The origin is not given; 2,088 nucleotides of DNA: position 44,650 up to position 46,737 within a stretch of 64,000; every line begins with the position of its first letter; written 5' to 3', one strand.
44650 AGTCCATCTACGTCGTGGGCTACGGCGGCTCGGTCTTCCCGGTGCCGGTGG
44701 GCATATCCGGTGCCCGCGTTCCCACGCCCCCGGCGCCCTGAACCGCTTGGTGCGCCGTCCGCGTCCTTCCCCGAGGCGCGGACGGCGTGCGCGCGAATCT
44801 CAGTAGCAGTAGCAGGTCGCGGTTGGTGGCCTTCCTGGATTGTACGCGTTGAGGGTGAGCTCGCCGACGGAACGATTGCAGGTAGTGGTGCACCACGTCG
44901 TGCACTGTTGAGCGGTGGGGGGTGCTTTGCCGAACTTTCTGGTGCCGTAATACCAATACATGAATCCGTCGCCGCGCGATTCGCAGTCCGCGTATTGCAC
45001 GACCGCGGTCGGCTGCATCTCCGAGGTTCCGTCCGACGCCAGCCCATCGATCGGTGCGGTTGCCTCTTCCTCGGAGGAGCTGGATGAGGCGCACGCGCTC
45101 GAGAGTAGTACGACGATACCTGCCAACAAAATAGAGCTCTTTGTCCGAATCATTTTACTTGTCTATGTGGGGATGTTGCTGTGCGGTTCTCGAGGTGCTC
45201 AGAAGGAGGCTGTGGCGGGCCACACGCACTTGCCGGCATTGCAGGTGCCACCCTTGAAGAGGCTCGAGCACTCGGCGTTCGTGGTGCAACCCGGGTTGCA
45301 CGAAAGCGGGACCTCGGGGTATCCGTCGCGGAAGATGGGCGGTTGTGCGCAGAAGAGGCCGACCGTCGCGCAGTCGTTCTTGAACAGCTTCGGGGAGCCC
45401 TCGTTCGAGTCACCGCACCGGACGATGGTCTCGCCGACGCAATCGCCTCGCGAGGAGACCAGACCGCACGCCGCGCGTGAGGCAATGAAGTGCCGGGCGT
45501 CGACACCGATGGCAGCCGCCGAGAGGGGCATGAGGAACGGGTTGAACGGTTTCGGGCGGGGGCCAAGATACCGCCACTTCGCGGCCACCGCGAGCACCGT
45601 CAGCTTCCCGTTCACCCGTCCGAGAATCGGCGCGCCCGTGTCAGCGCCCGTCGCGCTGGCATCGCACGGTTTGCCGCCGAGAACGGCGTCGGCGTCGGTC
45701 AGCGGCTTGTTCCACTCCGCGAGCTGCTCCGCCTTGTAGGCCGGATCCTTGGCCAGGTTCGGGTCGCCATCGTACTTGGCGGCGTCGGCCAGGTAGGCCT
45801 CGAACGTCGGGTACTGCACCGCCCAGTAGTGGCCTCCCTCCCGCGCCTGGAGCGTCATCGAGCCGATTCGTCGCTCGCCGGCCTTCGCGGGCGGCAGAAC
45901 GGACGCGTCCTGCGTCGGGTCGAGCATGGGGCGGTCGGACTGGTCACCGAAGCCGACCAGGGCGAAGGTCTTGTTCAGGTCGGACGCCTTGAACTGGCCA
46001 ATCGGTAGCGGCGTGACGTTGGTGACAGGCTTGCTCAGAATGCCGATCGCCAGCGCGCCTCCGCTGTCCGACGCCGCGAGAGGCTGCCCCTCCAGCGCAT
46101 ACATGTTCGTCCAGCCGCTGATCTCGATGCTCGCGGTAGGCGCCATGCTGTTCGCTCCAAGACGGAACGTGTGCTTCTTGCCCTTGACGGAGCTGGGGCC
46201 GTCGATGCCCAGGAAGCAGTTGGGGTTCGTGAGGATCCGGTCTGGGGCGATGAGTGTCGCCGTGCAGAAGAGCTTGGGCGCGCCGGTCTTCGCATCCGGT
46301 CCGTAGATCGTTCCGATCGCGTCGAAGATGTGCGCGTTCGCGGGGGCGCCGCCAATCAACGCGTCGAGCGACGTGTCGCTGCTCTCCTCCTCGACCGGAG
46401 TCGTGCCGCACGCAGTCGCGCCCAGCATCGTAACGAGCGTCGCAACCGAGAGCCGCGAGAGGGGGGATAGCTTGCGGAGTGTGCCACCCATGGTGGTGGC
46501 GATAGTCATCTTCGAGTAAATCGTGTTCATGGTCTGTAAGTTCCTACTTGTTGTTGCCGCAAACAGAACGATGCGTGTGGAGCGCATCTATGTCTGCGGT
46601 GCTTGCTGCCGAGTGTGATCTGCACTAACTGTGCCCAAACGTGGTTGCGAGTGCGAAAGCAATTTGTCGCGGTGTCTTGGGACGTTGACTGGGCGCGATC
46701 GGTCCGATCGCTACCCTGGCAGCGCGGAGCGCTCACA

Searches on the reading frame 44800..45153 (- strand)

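Call 8: search_protein_families(library=pfam, max_evalue=0.1, proteins=[window:44800-45153:-])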
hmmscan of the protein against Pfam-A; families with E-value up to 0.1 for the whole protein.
window:44800-45153:- (117 aa): 1 family
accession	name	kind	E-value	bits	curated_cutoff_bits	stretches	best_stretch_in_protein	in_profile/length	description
PF10868.14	Defensin_like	-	0.081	14.1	25.1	1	72-116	7-50/50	Cysteine-rich antifungal protein 2, defensin-like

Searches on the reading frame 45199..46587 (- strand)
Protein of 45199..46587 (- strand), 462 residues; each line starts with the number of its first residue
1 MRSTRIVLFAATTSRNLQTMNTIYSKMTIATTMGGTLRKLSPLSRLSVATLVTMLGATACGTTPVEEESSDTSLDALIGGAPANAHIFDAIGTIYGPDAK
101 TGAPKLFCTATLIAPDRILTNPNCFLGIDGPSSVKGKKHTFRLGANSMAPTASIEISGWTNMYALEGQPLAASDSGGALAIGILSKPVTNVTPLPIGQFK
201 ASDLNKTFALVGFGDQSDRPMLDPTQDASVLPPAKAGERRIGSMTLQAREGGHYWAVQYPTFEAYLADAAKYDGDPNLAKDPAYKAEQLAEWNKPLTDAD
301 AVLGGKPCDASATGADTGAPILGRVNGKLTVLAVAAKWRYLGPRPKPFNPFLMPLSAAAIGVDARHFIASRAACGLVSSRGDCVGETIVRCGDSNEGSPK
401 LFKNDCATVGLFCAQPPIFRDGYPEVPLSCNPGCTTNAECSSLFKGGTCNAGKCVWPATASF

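Call 8: search_protein_families(library=pfam, max_evalue=0.1, proteins=[window:45199-46587:-])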
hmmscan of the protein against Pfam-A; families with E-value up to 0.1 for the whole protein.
window:45199-46587:- (462 aa): 1 family
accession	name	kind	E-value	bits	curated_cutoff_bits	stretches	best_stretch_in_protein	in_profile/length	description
PF00089.32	Trypsin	-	0.0013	19.1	20.6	1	78-142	2-60/220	Trypsin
